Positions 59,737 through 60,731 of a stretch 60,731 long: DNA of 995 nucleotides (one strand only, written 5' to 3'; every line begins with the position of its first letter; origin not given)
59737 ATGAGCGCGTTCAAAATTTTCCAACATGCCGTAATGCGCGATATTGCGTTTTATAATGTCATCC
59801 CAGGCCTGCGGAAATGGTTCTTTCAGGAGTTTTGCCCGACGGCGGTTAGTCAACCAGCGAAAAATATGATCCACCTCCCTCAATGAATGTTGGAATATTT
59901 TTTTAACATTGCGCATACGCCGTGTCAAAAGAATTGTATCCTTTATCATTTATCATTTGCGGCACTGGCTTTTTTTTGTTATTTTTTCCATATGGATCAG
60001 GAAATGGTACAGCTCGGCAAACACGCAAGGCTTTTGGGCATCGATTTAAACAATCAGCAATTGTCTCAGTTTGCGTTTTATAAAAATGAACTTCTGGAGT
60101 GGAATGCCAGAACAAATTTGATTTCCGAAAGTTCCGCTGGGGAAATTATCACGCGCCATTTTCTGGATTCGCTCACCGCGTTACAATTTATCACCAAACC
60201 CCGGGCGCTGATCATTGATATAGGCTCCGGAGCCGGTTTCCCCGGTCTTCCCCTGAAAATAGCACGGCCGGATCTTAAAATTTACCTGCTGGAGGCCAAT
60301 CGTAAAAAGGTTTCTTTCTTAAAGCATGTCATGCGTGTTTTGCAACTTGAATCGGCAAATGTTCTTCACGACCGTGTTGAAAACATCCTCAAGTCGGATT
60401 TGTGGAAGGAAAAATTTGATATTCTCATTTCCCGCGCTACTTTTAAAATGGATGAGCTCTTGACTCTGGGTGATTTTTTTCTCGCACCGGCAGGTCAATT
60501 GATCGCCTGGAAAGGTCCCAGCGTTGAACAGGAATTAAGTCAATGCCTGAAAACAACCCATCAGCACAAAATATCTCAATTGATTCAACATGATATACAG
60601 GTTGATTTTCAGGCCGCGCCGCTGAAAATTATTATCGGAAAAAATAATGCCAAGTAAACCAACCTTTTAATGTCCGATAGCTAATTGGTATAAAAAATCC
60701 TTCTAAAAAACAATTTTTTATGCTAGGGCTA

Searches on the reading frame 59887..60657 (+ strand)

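Call 76: search_protein_families(library=pfam, proteins=[window:59887-60657:+], max_evalue=0.00001)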
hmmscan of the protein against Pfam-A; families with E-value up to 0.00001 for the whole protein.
window:59887-60657:+ (256 aa): 2 families
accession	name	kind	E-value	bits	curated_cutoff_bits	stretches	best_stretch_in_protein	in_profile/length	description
PF02527.21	GidB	-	1.3e-46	158.7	27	1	59-231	2-170/184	rRNA small subunit methyltransferase G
PF13847.12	Methyltransf_31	-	5.6e-07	29.8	27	1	109-186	7-84/145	Methyltransferase domain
